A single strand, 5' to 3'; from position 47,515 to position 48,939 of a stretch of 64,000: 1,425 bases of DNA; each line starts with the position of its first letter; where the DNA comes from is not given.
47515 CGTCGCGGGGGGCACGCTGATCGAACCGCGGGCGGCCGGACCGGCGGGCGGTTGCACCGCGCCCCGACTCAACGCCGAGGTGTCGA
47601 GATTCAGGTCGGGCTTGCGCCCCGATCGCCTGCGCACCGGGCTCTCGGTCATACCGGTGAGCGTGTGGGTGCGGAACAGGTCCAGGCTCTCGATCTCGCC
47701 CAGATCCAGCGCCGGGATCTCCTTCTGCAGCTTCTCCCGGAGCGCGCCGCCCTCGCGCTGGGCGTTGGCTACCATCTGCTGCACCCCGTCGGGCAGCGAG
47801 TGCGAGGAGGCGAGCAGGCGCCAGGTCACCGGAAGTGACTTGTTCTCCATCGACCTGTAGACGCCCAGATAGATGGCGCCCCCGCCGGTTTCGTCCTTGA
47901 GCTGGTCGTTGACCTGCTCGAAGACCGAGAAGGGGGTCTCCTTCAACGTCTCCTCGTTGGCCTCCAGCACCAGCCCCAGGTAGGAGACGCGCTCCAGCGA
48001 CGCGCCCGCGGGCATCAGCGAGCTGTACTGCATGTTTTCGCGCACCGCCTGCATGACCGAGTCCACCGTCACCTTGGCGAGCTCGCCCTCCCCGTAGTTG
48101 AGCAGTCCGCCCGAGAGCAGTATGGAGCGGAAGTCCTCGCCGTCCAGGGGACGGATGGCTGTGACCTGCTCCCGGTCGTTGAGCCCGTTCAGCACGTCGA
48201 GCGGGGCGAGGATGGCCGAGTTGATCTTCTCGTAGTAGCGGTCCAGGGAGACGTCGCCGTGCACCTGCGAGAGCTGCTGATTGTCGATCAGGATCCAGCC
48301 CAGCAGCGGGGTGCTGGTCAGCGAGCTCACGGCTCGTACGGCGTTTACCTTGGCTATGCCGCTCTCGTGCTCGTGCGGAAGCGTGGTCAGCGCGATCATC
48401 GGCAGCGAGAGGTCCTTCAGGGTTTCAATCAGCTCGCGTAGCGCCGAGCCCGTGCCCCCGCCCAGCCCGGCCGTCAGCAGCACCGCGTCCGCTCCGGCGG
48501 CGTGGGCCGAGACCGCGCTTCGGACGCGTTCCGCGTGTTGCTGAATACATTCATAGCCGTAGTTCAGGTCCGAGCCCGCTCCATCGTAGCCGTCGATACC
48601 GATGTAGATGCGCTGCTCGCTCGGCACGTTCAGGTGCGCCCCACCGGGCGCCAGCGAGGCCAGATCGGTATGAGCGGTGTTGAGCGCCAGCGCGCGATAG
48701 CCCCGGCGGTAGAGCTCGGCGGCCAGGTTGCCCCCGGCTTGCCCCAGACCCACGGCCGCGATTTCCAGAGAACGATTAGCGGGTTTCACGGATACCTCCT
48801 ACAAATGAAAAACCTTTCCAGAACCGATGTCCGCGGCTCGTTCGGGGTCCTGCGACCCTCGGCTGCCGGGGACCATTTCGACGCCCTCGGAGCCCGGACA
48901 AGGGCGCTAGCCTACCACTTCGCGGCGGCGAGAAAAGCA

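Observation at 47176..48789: Stand-alone FtsZ/tubulin-like GTPase with a HEAT-repeat tail, outside any division cluster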

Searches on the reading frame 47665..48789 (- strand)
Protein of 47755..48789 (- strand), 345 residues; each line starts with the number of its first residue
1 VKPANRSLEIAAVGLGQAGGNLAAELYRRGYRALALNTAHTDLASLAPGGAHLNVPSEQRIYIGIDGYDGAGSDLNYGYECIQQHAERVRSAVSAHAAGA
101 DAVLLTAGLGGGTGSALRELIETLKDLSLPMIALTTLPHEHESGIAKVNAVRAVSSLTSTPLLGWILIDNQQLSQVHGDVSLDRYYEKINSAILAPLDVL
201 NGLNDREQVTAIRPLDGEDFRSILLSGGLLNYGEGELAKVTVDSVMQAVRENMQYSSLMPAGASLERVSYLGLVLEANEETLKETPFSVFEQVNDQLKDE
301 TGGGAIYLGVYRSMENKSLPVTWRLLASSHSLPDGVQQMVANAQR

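Call 33: search_dna_similar(query=window:47755-48789:-, collection=plasmids, mode=protein, max_evalue=0.001, max_rows=30)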
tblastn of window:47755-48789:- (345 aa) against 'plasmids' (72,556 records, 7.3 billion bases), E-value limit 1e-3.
No match.

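Call 34: search_dna_similar(query=window:47755-48789:-, collection=phages, mode=protein, max_evalue=0.001, max_rows=30)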
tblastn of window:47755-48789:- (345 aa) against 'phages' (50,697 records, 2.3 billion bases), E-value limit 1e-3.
No match.

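Call 55: search_protein_representatives(alignment_id=A2)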
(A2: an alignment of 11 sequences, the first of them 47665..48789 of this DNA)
Query: 11 sequences, 371 profile positions. Proteins with E-value up to 0.001 (for the whole library): 6324; up to 1e-10: 973; up to 1e-30: 159. The best 150 are listed.
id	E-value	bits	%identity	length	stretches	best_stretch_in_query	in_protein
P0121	1.0e-185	633.6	-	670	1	1-370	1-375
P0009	1.1e-185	633.5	-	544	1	1-371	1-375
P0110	8.2e-184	627.4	-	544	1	1-371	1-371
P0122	1.9e-163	560.3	-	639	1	1-370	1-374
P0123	5.3e-161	552.3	-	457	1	3-371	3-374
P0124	7.2e-160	548.6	-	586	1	1-368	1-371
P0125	5.8e-158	542.3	-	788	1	1-370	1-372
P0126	2.1e-155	533.9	-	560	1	1-369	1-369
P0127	1.2e-150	518.2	-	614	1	1-370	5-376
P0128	2.3e-150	517.3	-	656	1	1-369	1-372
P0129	5.0e-149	512.9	-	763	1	1-370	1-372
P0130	1.5e-147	508.0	-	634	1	13-370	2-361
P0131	6.2e-146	502.7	-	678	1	8-371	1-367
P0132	4.3e-143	493.4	-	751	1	1-370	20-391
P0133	7.9e-141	485.9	-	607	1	1-370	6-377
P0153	5.5e-104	364.7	-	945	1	6-370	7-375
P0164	1.9e-79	283.9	-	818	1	2-369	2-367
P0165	8.4e-79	281.8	-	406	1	3-370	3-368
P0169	4.7e-73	262.9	-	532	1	4-366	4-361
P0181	2.0e-59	218.0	-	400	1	8-369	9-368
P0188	1.2e-56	208.9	-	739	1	5-369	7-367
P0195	1.9e-52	195.0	-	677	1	6-349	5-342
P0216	1.3e-41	159.4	-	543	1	7-349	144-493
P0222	1.7e-40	155.7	-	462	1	4-350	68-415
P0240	1.2e-36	143.0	-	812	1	5-349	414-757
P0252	6.2e-35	137.4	-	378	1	5-351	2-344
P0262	1.5e-33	132.9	-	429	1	4-364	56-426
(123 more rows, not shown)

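Call 56: search_protein_families(library=pfam, proteins=[P0125, P0153, P0164, P0165, P0181, P0188, P0195, P0222, P0240, P0252], max_evalue=0.001)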
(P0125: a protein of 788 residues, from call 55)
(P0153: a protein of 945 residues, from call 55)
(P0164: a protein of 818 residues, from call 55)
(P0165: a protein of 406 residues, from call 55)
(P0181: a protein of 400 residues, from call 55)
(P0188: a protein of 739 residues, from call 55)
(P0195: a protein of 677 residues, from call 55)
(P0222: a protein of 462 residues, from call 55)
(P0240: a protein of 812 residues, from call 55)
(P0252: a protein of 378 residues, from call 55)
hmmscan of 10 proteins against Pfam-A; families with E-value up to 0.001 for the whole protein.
P0125 (788 aa): 3 families
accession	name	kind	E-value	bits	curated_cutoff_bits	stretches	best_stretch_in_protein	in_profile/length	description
PF00091.31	Tubulin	-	1.2e-17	65.3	33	1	10-175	2-187/190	Tubulin/FtsZ family, GTPase domain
PF22453.1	TubZ-like_C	-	4.5e-06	27.1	26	1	214-337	13-143/144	Tubulin/FtsZ-like protein TubZ-like, C-terminal domain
PF13809.12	Tubulin_2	-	0.00035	20.4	27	0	69-159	115-233/356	Tubulin like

P0153 (945 aa): 2 families
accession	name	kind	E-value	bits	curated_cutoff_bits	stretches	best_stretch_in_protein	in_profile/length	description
PF00091.31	Tubulin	-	1.1e-13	52.3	33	1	33-175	46-187/190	Tubulin/FtsZ family, GTPase domain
PF22453.1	TubZ-like_C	-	1.1e-06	29.1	26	1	209-340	8-143/144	Tubulin/FtsZ-like protein TubZ-like, C-terminal domain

P0164 (818 aa): 4 families
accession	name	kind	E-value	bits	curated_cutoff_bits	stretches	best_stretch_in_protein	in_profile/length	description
PF11104.14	PilM_2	-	7.5e-43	147.2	27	2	516-738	49-279/340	Type IV pilus assembly protein PilM;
PF00091.31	Tubulin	-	8.7e-19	69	33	1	9-169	1-188/190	Tubulin/FtsZ family, GTPase domain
PF14450.12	FtsA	-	3.2e-13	50.6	31.8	1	644-791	1-114/127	Cell division protein FtsA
PF22453.1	TubZ-like_C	-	3.5e-11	43.7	26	1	207-333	13-143/144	Tubulin/FtsZ-like protein TubZ-like, C-terminal domain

P0165 (406 aa): 2 families
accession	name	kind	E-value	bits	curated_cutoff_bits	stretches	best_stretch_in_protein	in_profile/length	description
PF00091.31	Tubulin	-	6e-16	59.7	33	1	12-170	4-189/190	Tubulin/FtsZ family, GTPase domain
PF22453.1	TubZ-like_C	-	3.5e-13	50.2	26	1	202-333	8-143/144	Tubulin/FtsZ-like protein TubZ-like, C-terminal domain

P0181 (400 aa): 2 families
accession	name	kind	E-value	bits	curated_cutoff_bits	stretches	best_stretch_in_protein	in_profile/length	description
PF00091.31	Tubulin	-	2e-15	58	33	1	13-170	4-188/190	Tubulin/FtsZ family, GTPase domain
PF22453.1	TubZ-like_C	-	5.4e-06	26.9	26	1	207-334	12-143/144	Tubulin/FtsZ-like protein TubZ-like, C-terminal domain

P0188 (739 aa): 2 families
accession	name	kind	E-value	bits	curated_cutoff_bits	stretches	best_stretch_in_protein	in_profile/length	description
PF24125.1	Cds6_C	-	1.5e-11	45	27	1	629-731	2-110/111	Cds6 C-terminal NTF2-like domain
PF00091.31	Tubulin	-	3.9e-07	31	33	1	13-169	3-186/190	Tubulin/FtsZ family, GTPase domain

P0195 (677 aa): 3 families
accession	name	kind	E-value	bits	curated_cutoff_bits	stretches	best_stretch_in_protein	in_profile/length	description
PF13487.12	HD_5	-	1.4e-28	100.2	27.2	1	449-598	19-170/170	HD domain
PF00091.31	Tubulin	-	7.2e-14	52.9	33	1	11-165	4-187/190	Tubulin/FtsZ family, GTPase domain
PF01966.28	HD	-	2.8e-13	50.6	22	1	447-566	4-115/116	HD domain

P0222 (462 aa): 2 families
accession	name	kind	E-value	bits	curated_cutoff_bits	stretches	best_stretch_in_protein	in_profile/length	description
PF00091.31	Tubulin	-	1.7e-16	61.5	33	1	77-238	5-189/190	Tubulin/FtsZ family, GTPase domain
PF22453.1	TubZ-like_C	-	4.3e-10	40.2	26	1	272-401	12-144/144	Tubulin/FtsZ-like protein TubZ-like, C-terminal domain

P0240 (812 aa): 4 families
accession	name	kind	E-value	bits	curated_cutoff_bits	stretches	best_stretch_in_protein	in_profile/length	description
PF00534.26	Glycos_transf_1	-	3.3e-13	50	26.4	1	180-346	9-167/172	Glycosyl transferases group 1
PF00091.31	Tubulin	-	1.1e-12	49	33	1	419-583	2-189/190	Tubulin/FtsZ family, GTPase domain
PF13692.12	Glyco_trans_1_4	-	1.6e-10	41.8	27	1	192-295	7-110/142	Glycosyl transferases group 1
PF02737.24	3HCDH_N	-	0.00046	20.6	22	0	419-454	2-37/180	3-hydroxyacyl-CoA dehydrogenase, NAD binding domain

P0252 (378 aa): 2 families
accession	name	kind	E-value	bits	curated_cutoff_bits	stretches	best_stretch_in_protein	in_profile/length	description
PF00091.31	Tubulin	-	2.3e-14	54.5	33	1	9-167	4-188/190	Tubulin/FtsZ family, GTPase domain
PF22453.1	TubZ-like_C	-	2e-09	38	26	1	191-328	2-143/144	Tubulin/FtsZ-like protein TubZ-like, C-terminal domain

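Call 57: list_cluster_members(proteins=[P0165, P0169, P0181, P0188, P0195, P0216, P0222, P0240, P0252, P0262])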
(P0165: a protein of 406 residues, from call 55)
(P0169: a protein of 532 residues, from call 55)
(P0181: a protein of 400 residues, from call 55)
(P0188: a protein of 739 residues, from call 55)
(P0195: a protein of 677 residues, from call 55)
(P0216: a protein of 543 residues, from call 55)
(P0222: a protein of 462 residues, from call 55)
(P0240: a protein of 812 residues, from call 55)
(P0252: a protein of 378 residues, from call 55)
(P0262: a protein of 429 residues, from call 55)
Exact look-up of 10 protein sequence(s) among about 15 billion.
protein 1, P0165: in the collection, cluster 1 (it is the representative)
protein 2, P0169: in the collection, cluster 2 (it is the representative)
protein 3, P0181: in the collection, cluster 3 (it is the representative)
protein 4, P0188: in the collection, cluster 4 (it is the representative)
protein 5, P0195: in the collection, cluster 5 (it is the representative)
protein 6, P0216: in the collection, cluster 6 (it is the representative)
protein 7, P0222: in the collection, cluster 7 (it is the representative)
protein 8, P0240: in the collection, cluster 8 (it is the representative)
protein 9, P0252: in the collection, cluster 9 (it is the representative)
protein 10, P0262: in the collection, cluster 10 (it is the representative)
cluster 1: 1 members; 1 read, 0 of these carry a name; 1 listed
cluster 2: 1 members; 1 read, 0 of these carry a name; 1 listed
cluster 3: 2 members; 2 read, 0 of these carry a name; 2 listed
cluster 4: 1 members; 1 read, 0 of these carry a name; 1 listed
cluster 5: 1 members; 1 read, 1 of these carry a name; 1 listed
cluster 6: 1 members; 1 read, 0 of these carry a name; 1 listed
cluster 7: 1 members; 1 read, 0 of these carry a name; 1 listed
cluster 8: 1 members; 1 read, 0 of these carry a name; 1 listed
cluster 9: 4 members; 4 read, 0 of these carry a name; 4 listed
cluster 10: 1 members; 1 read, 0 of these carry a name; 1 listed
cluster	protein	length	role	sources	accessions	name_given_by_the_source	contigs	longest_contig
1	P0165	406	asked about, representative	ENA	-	-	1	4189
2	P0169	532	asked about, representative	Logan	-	-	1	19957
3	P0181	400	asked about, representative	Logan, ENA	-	-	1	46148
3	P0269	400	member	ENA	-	-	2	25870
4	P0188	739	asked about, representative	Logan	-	-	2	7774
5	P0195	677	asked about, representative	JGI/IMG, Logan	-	HD-GYP domain-containing protein (c-di-GMP phosphodiesterase class II)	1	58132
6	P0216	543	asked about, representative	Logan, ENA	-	-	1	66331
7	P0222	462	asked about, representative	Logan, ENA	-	-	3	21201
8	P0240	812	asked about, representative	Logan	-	-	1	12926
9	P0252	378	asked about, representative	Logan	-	-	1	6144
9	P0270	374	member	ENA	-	-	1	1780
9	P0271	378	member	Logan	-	-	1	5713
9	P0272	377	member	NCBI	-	-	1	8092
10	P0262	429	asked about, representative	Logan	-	-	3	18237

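Call 61: find_encoding_contigs(protein=P0164, flank=8000, max_places=2)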
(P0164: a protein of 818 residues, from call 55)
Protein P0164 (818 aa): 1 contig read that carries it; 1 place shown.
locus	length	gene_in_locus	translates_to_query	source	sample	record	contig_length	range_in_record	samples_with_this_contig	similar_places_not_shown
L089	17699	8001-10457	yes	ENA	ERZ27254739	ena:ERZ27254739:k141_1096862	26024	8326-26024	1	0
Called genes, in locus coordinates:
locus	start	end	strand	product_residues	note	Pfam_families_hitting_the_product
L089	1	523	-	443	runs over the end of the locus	PF05496:RuvB_N, PF00004:AAA, PF01078:Mg_chelatase (faint), PF07728:AAA_5 (weak), PF13173:AAA_14, PF20720:nSTAND3 (weak), PF16193:AAA_assoc_2, PF12002:MgsA_C, +1 more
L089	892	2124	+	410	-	PF01590:GAF, PF13185:GAF_2, PF13492:GAF_3, PF13487:HD_5, PF01966:HD, PF13487:HD_5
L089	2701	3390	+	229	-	PF13614:AAA_31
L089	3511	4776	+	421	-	PF03781:FGE-sulfatase, PF00691:OmpA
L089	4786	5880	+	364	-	PF02563:Poly_export, PF10531:SLBB, PF22461:SLBB_2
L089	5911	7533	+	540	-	PF02706:Wzz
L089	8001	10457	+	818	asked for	PF00091:Tubulin, PF22453:TubZ-like_C, PF11104:PilM_2, PF14450:FtsA, PF11104:PilM_2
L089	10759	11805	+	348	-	PF02397:Bac_transf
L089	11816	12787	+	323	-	PF00535:Glycos_transf_2, PF10111:Glyco_tranf_2_2 (weak), PF13641:Glyco_tranf_2_3, PF13632:Glyco_trans_2_3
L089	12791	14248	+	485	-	PF04932:Wzy_C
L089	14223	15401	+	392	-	PF13641:Glyco_tranf_2_3, PF00535:Glycos_transf_2, PF01644:Chitin_synth_1 (weak), PF13632:Glyco_trans_2_3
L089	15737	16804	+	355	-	-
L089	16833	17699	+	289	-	?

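Call 62: find_encoding_contigs(protein=P0181, flank=8000, max_places=2)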
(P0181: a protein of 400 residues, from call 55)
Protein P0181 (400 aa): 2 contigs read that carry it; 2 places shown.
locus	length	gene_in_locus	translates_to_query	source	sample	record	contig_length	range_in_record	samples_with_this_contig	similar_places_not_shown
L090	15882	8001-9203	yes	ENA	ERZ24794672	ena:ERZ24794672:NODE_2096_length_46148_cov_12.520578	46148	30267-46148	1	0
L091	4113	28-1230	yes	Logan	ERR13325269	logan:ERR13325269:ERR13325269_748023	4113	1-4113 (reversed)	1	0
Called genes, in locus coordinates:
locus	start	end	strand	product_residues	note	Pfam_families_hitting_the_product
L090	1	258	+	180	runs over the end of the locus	PF18935:DUF5683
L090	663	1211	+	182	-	PF01966:HD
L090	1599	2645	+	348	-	-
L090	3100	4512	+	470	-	PF13230:GATase_4 (weak), PF13522:GATase_6, PF13537:GATase_7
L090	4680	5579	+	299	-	PF01040:UbiA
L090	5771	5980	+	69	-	PF13183:Fer4_8 (faint), PF13484:Fer4_16 (faint), PF14697:Fer4_21 (faint), PF25160:LdpA_Fe-S-bd (faint), PF13237:Fer4_10 (weak), PF00037:Fer4 (weak), PF12838:Fer4_7 (weak), PF13187:Fer4_9 (weak), +2 more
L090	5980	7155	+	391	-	PF00890:FAD_binding_2 (weak), PF01134:GIDA (weak), PF03486:HI0933_like (weak), PF12831:FAD_oxidored, PF13450:NAD_binding_8 (faint), PF01266:DAO, PF01494:FAD_binding_3, PF22578:GGR_cat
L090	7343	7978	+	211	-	PF01066:CDP-OH_P_transf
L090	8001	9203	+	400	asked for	PF00091:Tubulin, PF22453:TubZ-like_C (weak)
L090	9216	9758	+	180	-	-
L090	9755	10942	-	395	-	PF13472:Lipase_GDSL_2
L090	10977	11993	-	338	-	PF04060:FeS, PF12797:Fer4_2 (faint), PF12837:Fer4_6 (faint), PF12838:Fer4_7 (weak), PF14697:Fer4_21 (weak), PF13187:Fer4_9 (weak), PF00037:Fer4 (weak)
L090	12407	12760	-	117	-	PF13650:Asp_protease_2 (faint), PF13975:gag-asp_proteas (weak)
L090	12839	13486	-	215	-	PF02508:Rnf-Nqr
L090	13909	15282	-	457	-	-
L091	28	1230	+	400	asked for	PF00091:Tubulin, PF22453:TubZ-like_C (weak)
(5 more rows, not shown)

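Call 64: search_protein_families(library=phrogs, proteins=[P0165, P0181], max_evalue=0.01)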
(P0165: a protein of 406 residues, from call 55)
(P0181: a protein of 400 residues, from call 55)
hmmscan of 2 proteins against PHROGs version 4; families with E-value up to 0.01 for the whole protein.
P0165 (406 aa): 2 families
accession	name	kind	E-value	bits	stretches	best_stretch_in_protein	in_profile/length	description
phrog_17961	-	unknown function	1.8e-08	35.2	1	13-165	8-166/358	-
phrog_4733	-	DNA, RNA and nucleotide metabolism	0.0036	17.5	1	11-139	7-136/323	tubulin PhuZ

P0181 (400 aa): 0 families
